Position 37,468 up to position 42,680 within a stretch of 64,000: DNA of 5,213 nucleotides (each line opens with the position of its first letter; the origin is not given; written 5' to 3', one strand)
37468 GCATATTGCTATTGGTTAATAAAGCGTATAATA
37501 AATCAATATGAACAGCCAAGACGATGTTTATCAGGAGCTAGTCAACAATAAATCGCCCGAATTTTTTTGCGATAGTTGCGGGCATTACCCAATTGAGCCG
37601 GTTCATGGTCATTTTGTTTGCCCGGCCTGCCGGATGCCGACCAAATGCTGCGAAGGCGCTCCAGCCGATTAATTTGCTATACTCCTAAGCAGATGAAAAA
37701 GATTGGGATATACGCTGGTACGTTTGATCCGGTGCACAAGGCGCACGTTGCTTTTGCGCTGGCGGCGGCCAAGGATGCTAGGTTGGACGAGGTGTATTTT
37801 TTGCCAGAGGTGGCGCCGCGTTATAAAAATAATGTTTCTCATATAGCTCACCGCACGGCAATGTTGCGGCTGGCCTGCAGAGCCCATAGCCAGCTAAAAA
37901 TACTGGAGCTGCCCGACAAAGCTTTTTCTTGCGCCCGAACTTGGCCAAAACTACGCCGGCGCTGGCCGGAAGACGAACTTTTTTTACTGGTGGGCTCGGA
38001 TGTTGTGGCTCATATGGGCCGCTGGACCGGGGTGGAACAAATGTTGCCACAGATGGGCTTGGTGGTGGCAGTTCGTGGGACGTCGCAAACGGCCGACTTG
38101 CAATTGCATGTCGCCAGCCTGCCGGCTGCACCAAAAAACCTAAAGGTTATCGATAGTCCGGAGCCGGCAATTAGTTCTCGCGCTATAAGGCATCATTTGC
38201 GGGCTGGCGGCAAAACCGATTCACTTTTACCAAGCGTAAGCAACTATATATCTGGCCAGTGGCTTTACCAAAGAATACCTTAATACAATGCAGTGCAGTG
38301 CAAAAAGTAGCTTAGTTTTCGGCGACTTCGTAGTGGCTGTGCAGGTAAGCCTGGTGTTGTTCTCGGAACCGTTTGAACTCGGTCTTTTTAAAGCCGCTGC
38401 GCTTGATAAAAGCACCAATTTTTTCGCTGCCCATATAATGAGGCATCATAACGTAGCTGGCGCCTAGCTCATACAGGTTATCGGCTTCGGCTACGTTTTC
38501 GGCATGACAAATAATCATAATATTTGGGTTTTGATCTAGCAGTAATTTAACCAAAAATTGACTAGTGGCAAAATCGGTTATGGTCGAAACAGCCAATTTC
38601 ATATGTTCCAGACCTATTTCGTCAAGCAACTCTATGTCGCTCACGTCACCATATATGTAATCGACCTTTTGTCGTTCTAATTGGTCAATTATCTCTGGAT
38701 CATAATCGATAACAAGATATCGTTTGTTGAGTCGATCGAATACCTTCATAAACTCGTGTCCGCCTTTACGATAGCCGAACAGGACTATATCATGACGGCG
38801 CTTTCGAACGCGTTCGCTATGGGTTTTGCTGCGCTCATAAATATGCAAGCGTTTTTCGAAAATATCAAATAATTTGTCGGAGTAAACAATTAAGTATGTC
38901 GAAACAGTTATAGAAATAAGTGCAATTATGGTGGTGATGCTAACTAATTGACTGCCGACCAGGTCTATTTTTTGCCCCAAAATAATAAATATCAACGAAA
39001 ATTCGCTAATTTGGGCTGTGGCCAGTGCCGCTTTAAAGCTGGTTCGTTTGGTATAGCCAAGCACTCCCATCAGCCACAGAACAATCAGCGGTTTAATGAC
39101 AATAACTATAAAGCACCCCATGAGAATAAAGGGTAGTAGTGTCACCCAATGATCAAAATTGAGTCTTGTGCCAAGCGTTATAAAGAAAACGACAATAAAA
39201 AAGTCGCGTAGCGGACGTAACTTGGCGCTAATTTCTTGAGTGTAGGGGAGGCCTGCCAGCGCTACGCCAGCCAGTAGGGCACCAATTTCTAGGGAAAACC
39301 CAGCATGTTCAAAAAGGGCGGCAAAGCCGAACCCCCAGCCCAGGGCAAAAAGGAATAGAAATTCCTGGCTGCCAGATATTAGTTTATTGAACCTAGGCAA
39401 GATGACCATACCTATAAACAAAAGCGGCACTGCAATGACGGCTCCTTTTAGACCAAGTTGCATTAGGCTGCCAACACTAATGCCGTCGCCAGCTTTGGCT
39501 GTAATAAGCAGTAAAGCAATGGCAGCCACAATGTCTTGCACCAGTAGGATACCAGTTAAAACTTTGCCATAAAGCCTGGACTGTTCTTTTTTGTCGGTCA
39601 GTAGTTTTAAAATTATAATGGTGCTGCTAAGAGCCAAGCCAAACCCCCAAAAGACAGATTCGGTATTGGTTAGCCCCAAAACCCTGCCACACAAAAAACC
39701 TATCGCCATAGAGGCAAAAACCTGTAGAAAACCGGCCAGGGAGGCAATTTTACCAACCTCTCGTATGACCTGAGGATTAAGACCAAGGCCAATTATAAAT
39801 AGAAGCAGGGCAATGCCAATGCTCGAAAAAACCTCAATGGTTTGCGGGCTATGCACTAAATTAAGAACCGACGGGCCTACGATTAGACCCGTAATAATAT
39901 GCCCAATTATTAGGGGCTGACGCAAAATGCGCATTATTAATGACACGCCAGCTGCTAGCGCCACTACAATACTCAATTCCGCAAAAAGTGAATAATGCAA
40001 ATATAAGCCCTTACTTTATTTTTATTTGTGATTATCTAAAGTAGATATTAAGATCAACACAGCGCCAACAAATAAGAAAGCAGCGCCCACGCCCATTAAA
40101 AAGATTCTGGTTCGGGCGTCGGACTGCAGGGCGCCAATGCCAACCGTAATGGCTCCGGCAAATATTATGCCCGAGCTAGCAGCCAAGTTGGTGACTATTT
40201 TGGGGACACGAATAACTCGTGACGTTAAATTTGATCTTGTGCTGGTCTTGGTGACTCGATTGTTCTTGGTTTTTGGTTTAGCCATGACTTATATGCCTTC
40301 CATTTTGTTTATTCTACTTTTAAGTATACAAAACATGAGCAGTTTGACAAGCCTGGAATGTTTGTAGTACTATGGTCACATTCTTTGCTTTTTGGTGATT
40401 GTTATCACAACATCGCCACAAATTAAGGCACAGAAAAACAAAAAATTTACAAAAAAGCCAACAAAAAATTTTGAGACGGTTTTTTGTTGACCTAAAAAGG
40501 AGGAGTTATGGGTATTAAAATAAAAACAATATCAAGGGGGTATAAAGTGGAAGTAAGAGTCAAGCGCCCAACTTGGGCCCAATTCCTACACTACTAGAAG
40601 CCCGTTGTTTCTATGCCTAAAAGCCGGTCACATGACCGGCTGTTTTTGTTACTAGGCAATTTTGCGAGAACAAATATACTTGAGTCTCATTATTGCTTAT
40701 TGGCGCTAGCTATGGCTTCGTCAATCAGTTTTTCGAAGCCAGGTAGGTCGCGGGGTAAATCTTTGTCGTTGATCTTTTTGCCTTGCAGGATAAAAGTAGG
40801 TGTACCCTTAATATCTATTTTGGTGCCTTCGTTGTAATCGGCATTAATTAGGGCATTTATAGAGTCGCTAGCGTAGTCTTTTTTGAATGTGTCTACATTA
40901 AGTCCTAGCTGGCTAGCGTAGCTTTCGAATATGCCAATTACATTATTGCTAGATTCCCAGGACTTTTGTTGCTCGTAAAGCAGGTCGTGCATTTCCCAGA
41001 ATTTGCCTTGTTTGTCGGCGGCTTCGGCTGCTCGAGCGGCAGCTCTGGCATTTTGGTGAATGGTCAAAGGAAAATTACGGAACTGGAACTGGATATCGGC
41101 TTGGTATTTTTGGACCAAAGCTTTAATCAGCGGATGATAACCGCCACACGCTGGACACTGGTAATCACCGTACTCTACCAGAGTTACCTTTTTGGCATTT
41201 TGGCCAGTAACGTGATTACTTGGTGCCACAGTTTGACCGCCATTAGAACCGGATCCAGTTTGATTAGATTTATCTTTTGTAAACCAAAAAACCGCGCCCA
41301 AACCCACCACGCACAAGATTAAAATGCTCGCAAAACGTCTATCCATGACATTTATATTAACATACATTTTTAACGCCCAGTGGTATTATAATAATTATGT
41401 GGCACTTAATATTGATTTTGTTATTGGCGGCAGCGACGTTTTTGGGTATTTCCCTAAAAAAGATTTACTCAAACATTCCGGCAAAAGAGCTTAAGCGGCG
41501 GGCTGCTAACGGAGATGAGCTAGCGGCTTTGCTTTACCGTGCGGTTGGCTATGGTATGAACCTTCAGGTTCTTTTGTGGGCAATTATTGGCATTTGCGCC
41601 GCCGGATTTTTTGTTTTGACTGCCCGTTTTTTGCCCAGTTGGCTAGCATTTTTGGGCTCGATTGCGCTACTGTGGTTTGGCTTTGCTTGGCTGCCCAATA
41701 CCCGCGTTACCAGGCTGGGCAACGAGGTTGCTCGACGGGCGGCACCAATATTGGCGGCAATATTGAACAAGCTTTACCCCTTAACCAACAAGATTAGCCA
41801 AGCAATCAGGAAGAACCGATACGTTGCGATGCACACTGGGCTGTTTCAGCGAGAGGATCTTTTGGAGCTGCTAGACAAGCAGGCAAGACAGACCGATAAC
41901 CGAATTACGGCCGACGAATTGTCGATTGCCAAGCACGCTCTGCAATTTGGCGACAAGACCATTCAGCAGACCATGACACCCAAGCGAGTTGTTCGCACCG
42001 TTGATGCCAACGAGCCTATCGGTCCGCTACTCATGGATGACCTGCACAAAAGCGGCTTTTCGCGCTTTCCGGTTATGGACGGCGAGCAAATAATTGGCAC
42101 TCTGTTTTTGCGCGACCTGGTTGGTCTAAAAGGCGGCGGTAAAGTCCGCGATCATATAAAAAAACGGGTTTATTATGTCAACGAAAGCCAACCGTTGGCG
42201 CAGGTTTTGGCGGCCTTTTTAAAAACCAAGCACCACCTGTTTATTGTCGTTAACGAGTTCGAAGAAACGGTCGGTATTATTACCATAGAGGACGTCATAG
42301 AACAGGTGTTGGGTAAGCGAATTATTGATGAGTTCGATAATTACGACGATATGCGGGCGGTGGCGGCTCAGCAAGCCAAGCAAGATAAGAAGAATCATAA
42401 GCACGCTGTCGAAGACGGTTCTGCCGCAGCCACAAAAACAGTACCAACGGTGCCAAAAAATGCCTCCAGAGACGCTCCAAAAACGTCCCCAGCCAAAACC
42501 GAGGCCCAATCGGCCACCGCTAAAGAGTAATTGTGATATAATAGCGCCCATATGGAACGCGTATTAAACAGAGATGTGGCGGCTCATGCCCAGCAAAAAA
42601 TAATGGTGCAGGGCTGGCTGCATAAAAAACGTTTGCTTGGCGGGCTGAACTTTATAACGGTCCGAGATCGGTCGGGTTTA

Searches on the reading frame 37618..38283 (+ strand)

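Call 8: search_protein_families(library=pfam, proteins=[window:37618-38283:+], max_evalue=0.001)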
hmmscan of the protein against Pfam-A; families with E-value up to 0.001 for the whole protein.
window:37618-38283:+ (221 aa): 1 family
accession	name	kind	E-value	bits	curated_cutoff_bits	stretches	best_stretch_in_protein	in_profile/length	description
PF01467.32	CTP_transf_like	-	7e-13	49.4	21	1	31-192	1-132/133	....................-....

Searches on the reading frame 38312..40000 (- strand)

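Call 8: search_protein_families(library=pfam, proteins=[window:38312-40000:-], max_evalue=0.001)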
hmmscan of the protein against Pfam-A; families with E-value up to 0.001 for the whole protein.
window:38312-40000:- (562 aa): 2 families
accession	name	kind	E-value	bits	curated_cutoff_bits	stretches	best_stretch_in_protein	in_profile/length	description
PF00999.27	Na_H_Exchanger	-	4.5e-55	187.5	26.2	1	12-368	2-366/375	Sodium/hydrogen exchanger, transmembrane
PF02254.24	TrkA_N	-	2.2e-20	73.5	23.8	1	405-520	1-116/116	TrkA-N domain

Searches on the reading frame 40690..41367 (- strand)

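Call 41: search_protein_families(library=pfam, proteins=[window:40690-41367:-], max_evalue=0.001)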
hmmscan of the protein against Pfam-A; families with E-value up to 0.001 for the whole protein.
window:40690-41367:- (225 aa): 3 families
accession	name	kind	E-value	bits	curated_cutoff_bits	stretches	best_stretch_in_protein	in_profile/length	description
PF13462.12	Thioredoxin_4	-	3.6e-25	89.5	23.2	1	50-216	4-164/165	Thioredoxin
PF01323.26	DSBA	-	7.5e-16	58.9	25.6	1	62-203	1-181/191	DSBA-like thioredoxin domain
PF13743.12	Thioredoxin_5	-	3.7e-09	37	27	1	113-203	80-172/186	Thioredoxin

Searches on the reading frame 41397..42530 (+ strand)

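Call 41: search_protein_families(library=pfam, proteins=[window:41397-42530:+], max_evalue=0.001)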
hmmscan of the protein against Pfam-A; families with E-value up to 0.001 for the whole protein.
window:41397-42530:+ (377 aa): 1 family
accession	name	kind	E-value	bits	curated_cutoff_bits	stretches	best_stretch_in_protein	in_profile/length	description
PF00571.33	CBS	-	2.7e-13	50.5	24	1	250-304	1-55/57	CBS domain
